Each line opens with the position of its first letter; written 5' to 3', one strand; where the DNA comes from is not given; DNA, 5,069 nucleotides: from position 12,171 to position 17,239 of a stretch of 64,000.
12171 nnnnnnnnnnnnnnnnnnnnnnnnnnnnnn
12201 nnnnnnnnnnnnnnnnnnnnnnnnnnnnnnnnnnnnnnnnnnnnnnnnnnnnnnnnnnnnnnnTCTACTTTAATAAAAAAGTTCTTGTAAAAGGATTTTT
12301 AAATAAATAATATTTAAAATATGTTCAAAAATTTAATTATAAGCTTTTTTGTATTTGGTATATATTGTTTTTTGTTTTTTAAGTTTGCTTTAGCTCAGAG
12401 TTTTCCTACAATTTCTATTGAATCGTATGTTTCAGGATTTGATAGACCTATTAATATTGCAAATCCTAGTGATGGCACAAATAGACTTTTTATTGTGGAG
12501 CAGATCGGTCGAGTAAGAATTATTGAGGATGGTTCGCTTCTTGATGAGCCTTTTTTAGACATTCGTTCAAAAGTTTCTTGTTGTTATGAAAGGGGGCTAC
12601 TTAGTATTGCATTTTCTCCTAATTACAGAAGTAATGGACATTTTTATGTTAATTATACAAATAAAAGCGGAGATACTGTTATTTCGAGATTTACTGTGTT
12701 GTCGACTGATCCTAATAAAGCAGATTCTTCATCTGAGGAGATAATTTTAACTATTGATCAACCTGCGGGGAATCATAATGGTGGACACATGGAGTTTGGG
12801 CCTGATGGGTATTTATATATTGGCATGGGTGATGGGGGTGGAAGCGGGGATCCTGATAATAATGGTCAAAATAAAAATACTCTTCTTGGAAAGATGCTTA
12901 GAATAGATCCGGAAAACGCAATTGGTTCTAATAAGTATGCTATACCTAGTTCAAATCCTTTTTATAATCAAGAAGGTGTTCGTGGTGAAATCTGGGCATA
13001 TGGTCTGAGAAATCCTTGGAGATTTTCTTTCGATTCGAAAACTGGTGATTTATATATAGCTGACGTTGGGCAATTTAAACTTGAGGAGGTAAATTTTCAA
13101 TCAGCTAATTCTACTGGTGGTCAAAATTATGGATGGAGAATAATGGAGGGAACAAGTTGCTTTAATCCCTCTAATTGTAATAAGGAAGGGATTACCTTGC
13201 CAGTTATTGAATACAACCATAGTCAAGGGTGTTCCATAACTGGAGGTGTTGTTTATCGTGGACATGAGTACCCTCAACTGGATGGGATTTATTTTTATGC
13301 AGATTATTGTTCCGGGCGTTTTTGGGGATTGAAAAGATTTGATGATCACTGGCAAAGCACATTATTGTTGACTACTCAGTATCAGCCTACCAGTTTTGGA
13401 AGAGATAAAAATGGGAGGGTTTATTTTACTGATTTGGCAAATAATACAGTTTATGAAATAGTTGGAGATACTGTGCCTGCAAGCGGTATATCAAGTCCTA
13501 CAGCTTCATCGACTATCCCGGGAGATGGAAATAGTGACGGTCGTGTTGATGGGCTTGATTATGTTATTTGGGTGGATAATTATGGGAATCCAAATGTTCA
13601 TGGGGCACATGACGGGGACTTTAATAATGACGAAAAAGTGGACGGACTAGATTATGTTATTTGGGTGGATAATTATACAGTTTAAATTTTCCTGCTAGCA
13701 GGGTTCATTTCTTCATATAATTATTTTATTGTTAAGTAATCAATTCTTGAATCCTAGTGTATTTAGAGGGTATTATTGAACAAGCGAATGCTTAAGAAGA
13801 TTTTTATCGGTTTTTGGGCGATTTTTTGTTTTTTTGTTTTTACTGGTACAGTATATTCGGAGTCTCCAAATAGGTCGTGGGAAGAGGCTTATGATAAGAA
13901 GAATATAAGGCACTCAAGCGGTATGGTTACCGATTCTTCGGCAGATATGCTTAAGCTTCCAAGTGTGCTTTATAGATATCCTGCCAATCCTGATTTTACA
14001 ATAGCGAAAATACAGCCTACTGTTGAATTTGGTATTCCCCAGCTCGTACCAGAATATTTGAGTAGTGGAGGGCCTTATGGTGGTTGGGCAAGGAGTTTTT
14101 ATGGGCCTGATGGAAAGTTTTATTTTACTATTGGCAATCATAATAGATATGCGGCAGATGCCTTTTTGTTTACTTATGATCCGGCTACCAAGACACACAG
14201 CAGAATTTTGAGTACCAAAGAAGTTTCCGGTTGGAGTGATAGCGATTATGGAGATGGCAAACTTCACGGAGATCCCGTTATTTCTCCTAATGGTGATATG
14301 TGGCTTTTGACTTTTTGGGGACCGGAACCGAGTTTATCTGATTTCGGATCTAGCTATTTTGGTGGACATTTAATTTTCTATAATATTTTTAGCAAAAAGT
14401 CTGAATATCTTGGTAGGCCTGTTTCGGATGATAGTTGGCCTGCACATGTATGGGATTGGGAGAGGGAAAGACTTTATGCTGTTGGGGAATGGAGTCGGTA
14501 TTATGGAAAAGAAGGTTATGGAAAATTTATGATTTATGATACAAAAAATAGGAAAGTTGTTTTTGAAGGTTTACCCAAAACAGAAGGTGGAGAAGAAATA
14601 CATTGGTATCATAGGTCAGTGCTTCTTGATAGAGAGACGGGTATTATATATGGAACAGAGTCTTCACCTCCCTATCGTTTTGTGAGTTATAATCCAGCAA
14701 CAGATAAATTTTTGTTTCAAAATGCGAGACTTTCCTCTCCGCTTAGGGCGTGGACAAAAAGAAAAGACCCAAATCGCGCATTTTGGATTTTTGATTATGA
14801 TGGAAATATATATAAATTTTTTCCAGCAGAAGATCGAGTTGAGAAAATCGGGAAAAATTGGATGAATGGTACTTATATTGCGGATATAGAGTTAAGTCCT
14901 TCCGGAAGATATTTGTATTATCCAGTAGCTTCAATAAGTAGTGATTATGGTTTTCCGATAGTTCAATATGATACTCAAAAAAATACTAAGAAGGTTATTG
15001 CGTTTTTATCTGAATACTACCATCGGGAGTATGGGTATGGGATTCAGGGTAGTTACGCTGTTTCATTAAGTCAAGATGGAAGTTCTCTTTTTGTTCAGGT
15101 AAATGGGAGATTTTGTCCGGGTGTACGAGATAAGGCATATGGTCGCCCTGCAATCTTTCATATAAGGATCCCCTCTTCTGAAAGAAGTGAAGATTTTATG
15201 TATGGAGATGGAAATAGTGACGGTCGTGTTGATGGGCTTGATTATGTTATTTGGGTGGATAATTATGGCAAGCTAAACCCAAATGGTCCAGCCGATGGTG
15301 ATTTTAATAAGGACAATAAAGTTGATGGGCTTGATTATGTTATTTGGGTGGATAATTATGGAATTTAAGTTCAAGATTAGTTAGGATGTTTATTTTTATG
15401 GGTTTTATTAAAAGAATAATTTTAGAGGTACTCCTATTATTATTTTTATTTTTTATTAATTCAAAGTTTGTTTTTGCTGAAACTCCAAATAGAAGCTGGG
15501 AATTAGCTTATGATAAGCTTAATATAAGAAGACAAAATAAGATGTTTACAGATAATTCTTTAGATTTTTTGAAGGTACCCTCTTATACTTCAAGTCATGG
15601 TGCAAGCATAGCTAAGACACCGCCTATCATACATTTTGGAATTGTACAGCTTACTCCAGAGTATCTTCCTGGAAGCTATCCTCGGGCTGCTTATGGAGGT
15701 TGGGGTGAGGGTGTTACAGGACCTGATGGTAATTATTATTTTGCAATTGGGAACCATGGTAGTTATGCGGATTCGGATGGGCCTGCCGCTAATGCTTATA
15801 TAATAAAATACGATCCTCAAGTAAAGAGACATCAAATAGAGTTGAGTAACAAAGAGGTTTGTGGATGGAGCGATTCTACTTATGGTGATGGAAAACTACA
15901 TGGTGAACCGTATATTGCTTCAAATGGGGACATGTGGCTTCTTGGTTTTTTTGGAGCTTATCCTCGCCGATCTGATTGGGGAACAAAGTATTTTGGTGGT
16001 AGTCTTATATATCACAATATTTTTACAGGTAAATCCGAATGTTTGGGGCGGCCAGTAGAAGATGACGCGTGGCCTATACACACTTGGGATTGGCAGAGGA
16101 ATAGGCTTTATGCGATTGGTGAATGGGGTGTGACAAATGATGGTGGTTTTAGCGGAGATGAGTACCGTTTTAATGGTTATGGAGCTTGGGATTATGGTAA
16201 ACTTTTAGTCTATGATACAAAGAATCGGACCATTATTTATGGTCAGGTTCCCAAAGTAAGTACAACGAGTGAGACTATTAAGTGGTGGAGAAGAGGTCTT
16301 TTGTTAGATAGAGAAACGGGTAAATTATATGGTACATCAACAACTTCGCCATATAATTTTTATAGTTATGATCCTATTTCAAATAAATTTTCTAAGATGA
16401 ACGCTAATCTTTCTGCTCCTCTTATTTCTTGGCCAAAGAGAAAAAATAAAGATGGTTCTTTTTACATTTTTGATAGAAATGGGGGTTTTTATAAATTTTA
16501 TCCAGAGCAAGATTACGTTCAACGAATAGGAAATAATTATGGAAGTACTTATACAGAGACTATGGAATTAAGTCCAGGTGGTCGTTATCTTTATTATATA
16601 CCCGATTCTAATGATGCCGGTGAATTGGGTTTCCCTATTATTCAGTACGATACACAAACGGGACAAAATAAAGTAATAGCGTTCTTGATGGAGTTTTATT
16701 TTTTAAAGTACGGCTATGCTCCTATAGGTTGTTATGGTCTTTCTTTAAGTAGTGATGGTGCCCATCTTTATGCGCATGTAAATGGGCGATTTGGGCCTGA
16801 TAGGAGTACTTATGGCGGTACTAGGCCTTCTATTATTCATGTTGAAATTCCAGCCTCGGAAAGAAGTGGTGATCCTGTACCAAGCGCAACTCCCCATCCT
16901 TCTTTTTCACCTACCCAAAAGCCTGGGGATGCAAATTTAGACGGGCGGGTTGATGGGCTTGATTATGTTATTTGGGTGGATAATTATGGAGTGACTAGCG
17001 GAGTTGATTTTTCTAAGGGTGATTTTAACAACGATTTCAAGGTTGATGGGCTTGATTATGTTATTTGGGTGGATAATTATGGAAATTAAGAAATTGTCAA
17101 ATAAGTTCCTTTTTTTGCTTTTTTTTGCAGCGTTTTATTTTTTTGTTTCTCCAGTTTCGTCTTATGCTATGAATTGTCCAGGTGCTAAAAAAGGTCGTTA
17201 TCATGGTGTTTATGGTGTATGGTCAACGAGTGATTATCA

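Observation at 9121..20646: Cellulosome-style cohesin-dockerin display system with non-cellulolytic cargo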

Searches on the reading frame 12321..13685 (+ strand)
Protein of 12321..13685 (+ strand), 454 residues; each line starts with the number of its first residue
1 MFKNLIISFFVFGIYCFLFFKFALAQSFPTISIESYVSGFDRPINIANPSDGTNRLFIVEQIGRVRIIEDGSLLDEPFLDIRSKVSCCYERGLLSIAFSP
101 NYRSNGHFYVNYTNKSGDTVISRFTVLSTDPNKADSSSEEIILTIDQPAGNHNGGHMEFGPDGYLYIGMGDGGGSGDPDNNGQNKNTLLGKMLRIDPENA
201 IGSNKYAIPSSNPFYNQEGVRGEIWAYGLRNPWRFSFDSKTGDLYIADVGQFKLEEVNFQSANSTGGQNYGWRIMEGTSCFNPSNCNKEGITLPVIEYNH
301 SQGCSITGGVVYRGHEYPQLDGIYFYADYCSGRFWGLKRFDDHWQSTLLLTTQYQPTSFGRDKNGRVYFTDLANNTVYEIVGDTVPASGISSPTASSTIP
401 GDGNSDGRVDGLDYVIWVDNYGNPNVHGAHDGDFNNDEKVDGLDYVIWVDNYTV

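Call 3: search_protein_families(library=pfam, proteins=[window:12321-13685:+], max_evalue=1)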
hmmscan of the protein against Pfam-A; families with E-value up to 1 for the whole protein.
window:12321-13685:+ (454 aa): 5 families
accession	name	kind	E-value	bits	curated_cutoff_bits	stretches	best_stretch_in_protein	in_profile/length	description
PF07995.17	GSDH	-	2.8e-43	148.9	25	1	41-327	2-276/332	Glucose / Sorbosone dehydrogenase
PF00404.24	Dockerin_1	-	0.0038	17.8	22.9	1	400-447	1-51/57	Dockerin type I domain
PF20513.3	UBact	-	0.005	17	27.8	1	170-200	4-34/43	Prokaryotic ubiquitin-like protein UBact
PF01436.27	NHL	-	0.0089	16.5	20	0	229-250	1-21/28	NHL repeat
PF20067.5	SSL_N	-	0.94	9.8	18.9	0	156-172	25-41/46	Strictosidine synthase-like, N-terminal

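Call 30: search_protein_families(library=ncbifam, proteins=[window:12321-13685:+], max_evalue=0.1)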
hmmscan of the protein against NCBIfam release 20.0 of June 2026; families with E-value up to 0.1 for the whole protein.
window:12321-13685:+ (454 aa): 4 families
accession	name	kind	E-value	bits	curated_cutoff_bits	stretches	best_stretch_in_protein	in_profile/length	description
TIGR03606.1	non_repeat_PQQ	subfamily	2.1e-15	56.5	434.55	1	36-275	25-270/454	glucose/sorbosone family PQQ-dependent dehydrogenase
TIGR02604.1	Piru_Ver_Nterm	subfamily_domain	0.00041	19.8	122.2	1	151-338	123-274/367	PVC-type heme-binding CxxCH protein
NF033388.0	ubiq_like_UBact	equivalog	0.039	14.2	35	1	170-200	15-45/54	ubiquitin-like protein UBact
NF041540.1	dockerin_GC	domain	0.077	13.4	29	0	401-452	10-63/67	GC-type dockerin domain-anchored protein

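Call 105: search_solved_structures(query=window:12396-13500:+, max_evalue=0.00001)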
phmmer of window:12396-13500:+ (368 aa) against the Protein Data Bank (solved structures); distinct sequences matched with E-value up to 0.00001: 13.
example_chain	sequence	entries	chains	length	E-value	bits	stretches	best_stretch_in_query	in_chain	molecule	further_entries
3ho3_A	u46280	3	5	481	2.1e-38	135.8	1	7-322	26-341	Hedgehog-interacting protein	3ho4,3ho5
2wfx_B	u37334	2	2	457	2.1e-38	135.7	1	8-322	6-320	HEDGEHOG-INTERACTING PROTEIN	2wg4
2wft_A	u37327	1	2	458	2.1e-38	135.7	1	8-322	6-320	HEDGEHOG-INTERACTING PROTEIN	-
2wg3_C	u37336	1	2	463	2.2e-38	135.7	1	8-322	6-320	HEDGEHOG-INTERACTING PROTEIN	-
7pgm_A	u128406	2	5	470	2.3e-38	135.6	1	7-322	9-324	Hedgehog-interacting protein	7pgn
2g8s_A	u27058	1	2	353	2.7e-19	72.9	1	5-294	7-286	Glucose/sorbosone dehydrogenases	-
2ism_A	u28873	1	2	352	6.3e-18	68.4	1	7-252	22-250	Putative oxidoreductase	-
7cdy_A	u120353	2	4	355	3.4e-17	65.9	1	11-250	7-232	glucose dehydrogenase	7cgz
3a9g_A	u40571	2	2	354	4.4e-16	62.3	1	12-254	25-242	Putative uncharacterized protein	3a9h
3das_A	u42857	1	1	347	2.2e-14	56.7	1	60-253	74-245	Putative oxidoreductase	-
5min_A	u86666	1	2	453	4.5e-10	42.5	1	64-252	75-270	Quinoprotein glucose dehydrogenase B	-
1c9u_A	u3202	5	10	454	8.6e-10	41.6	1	64-252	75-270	SOLUBLE QUINOPROTEIN GLUCOSE DEHYDROGENASE | PROTEIN (SOLUBLE QUINOPROTEIN GLUCOSE DEHYDROGENASE) | Quinoprotein glucose dehydrogenase B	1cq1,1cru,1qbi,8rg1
8re0_A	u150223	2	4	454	8.6e-10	41.6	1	64-252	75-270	Quinoprotein glucose dehydrogenase B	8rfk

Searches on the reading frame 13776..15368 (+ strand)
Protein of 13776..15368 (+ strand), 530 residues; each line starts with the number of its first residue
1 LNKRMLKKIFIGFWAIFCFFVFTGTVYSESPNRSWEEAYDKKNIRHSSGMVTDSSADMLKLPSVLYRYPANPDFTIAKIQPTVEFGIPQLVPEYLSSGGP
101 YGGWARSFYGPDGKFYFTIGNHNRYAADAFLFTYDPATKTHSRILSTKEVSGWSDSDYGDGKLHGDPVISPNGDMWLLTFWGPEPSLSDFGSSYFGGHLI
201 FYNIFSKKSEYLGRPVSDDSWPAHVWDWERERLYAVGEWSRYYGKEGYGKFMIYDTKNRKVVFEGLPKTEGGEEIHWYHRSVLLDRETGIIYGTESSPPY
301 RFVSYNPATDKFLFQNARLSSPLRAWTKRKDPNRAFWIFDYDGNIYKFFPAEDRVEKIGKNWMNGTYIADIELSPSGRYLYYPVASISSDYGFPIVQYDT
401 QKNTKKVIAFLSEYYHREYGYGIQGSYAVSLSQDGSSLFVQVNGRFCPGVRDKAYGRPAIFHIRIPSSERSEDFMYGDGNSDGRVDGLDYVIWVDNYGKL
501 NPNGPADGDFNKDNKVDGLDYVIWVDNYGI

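Call 3: search_protein_families(library=pfam, proteins=[window:13776-15368:+], max_evalue=1)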
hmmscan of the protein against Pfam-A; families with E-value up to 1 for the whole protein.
window:13776-15368:+ (530 aa): 1 family
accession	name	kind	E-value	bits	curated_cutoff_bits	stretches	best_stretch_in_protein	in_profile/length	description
PF00404.24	Dockerin_1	-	0.00021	21.9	22.9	1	476-523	1-51/57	Dockerin type I domain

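Call 23: search_solved_structures(query=window:13776-15368:+, max_evalue=1)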
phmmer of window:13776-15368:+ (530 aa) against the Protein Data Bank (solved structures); distinct sequences matched with E-value up to 1: 2.
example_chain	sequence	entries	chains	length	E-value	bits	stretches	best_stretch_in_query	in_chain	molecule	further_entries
3scy_A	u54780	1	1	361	0.13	13.8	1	330-430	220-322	Hypothetical bacterial 6-phosphogluconolactonase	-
2vn5_B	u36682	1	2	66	0.64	11.5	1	475-523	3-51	ENDOGLUCANASE A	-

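Call 30: search_protein_families(library=ncbifam, proteins=[window:13776-15368:+], max_evalue=0.1)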
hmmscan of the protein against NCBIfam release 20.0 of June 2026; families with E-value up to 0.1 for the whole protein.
window:13776-15368:+ (530 aa): 0 families

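Call 61: search_protein_representatives(alignment_id=A4)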
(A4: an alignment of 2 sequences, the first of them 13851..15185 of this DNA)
Query: 2 sequences, 472 profile positions. Proteins with E-value up to 0.001 (for the whole library): 423; up to 1e-10: 257; up to 1e-30: 80. The best 150 are listed.
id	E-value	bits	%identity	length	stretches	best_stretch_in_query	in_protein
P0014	5.5e-163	559.6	-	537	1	17-470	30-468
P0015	2.0e-146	505.0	-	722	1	17-472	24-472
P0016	3.7e-132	458.0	-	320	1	154-470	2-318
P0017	1.7e-118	412.9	-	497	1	22-471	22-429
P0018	4.6e-105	368.6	-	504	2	248-471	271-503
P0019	3.2e-97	342.8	-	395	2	241-470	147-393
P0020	5.2e-94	332.2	-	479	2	245-470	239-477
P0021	1.2e-88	314.5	-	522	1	22-470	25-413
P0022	1.7e-81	290.9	-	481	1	46-469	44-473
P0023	2.5e-75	270.6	-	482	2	246-472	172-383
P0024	5.0e-74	266.3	-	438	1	46-470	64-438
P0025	8.2e-74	265.6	-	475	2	247-470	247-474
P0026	3.0e-72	260.5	-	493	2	249-470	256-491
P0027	4.6e-69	250.0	-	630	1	55-470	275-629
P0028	5.9e-69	249.6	-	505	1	9-469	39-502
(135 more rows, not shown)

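Call 63: search_protein_families(library=pfam, alignment_id=A7, max_evalue=0.001)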
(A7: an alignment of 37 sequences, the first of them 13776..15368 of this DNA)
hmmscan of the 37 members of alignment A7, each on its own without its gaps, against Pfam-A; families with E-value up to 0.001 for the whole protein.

A. member 1, window:13776-15368:+ (530 aa): 1 family
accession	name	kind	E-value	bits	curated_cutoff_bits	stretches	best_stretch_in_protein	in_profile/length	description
PF00404.24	Dockerin_1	-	0.00021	21.9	22.9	1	476-523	1-51/57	Dockerin type I domain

B. families by the number of members that match (of 37 scanned): 30 families (the first 25 are shown)
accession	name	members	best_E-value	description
PF13517.12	FG-GAP_3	16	1.9e-45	FG-GAP-like repeat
PF01839.29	FG-GAP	15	3.3e-22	FG-GAP repeat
PF07593.17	UnbV_ASPIC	15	1.1e-11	ASPIC and UnbV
PF13964.12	Kelch_6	6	3.8e-13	Kelch motif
PF00404.24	Dockerin_1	3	2e-09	Dockerin type I domain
PF17957.7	Big_7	2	2.2e-30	Bacterial Ig domain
PF18998.6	Flg_new_2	2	2.1e-17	Divergent InlB B-repeat domain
PF13415.12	Kelch_3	2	5.9e-16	Galactose oxidase, central domain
PF18962.6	Por_Secre_tail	2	2.7e-13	Secretion system C-terminal sorting domain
PF13418.12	Kelch_4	2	6.1e-10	Galactose oxidase, central domain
PF00754.31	F5_F8_type_C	1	1.5e-28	F5/8 type C domain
PF22633.2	F5_F8_type_C_2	1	6.1e-28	NedA-like, galactose-binding domain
PF24681.1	Kelch_KLHDC2_KLHL20_DRC7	1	2.5e-25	KLHDC2/KLHL20/DRC7 Kelch-repeats domain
PF03422.21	CBM_6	1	5.9e-19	Carbohydrate binding module (family 6)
PF07603.17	Lcl_C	1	8.9e-18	Lcl C-terminal domain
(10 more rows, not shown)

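Call 83: predict_structure(alignment_id=A8)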
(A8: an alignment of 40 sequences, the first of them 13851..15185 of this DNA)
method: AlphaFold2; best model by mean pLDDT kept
length: 445 residues; sequences in the alignment: 40
mean_pLDDT: 94.5   pTM: 0.93
mean pLDDT of the five models: 94.5, 94.1, 93.9, 93.7, 93.6
residues with pLDDT >= 90: 396; 70-90: 37; 50-70: 8; < 50: 4
segments of 3 or more residues with pLDDT < 50: 1-4
pLDDT, mean of each block of 10 residues (from residue 1): 60 94 95 95 83 98 92 85 98 96 97 97 96 95 97 96 92 98 98 96 98 92 96 98 98 98 98 98 98 98 97 98 98 96 96 94 80 98 97 95 97 97 86 97 95
secondary structure, 60 per line:
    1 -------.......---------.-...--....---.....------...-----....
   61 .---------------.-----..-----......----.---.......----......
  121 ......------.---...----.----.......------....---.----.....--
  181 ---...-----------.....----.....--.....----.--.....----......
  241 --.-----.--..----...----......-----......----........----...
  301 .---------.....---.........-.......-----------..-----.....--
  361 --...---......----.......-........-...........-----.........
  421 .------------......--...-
elements in order: H8-14 E26-28 H31-34 H38-42 E49-51 E57-61 E90-95 E104-110 E115-121 H122-126 E137-139 E149-155 E174-178 E184-186 E198-202 E207-211 H214-218 E226-230 E235-240 E258-260 E265-270 E276-281 E286-293 E298-301 E311-315 E319-324 E329-335 E354-358 E369-374 E379-385 H387-394 E396-406 E412-421 E434-439

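Call 85: fold_search(model_id=the predicted structure, library=pdb)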
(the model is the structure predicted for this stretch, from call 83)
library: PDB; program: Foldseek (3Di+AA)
matches with E <= 10: 1806; with E <= 0.001: 1597
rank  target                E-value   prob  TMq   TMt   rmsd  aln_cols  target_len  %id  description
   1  8gdz_B                2.7e-12  1.00  0.51  0.66   7.2       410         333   10  CryoEM structure of beta-2-adrenergic receptor in complex with nucleotide-free Gs heterotrimer (#1 of 20) (released 2024-03-06)
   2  3vgz_C                3.7e-12  1.00  0.52  0.70   5.3       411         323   12  Crystal structure of E. coli YncE (released 2011-11-16)
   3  3vgz_A                3.7e-12  1.00  0.52  0.69   5.2       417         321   12  Crystal structure of E. coli YncE (released 2011-11-16)
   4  6g79_B                4.9e-12  1.00  0.49  0.63   7.4       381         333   12  Coupling specificity of heterotrimeric Go to the serotonin 5-HT1B receptor (released 2018-06-20)
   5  7f1r_B                5.1e-12  1.00  0.49  0.66   5.8       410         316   10  Cryo-EM structure of the chemokine receptor CCR5 in complex with RANTES and Gi (released 2021-07-14)
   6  8hdo_B                6.1e-12  1.00  0.51  0.65   7.0       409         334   11  Structure of A2BR bound to synthetic agonists BAY 60-6583 (released 2023-01-18)
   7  8gfv_B                1.2e-11  1.00  0.51  0.66   7.6       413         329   10  CryoEM structure of beta-2-adrenergic receptor in complex with GTP-bound Gs heterotrimer (transition intermediate #1 o (released 2024-03-06)
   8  6m8s_G                1.2e-11  1.00  0.49  0.63   7.2       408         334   11  Crystal structure of the KCTD12 H1 domain in complex with Gbeta1gamma2 subunits (released 2019-02-27)
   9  7seu_D                1.2e-11  1.00  0.52  0.70   4.8       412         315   12  Crystal structure of E coli contaminant protein YncE co-purified with a plant protein (released 2022-04-20)
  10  9ppx_C                1.4e-11  1.00  0.51  0.68   7.6       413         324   10  CryoEM structure of delta opioid receptor bound to G proteins and naltrexone (released 2026-03-04)
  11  8uqo_B                1.7e-11  1.00  0.49  0.64   7.0       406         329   12  PLCb3-Gbg-Gaq complex on membranes (released 2023-12-06)
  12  5nuv                  1.8e-11  1.00  0.49  0.70   5.1       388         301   10  Structure of the WD40-domain of human ATG16L1 (released 2017-07-19)
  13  8ge4_B                1.8e-11  1.00  0.50  0.65   6.9       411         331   11  CryoEM structure of beta-2-adrenergic receptor in complex with nucleotide-free Gs heterotrimer (#5 of 20) (released 2024-03-06)
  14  6m8s_C                1.8e-11  1.00  0.50  0.64   6.7       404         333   11  Crystal structure of the KCTD12 H1 domain in complex with Gbeta1gamma2 subunits (released 2019-02-27)
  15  8unw_B                1.9e-11  1.00  0.51  0.66   7.0       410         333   11  CryoEM structure of beta-2-adrenergic receptor in complex with GTP-bound Gs heterotrimer (Class L) (released 2024-03-06)
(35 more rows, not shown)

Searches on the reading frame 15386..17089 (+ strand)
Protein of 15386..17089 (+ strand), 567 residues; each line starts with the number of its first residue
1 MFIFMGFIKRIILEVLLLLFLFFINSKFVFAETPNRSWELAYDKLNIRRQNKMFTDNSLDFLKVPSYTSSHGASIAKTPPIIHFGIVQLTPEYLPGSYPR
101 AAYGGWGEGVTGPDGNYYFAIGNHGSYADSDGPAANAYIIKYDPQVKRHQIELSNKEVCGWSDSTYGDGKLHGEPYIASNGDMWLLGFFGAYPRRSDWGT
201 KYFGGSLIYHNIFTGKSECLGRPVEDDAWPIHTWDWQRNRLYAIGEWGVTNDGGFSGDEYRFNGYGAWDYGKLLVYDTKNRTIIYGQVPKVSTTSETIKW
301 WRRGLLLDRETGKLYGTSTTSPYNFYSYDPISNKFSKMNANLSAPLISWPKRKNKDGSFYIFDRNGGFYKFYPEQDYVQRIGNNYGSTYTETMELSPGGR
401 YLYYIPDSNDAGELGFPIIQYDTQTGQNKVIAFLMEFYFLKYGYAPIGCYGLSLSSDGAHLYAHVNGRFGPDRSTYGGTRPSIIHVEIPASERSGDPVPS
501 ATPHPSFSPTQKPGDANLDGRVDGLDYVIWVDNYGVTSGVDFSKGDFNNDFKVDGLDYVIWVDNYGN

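Call 3: search_protein_families(library=pfam, proteins=[window:15386-17089:+], max_evalue=1)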
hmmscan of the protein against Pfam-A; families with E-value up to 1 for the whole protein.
window:15386-17089:+ (567 aa): 1 family
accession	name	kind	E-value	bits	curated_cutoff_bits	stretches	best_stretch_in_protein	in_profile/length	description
PF00404.24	Dockerin_1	-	0.017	15.7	22.9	1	513-559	1-50/57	Dockerin type I domain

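Call 30: search_protein_families(library=ncbifam, proteins=[window:15386-17089:+], max_evalue=0.1)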
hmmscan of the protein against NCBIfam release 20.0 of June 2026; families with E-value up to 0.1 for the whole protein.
window:15386-17089:+ (567 aa): 0 families
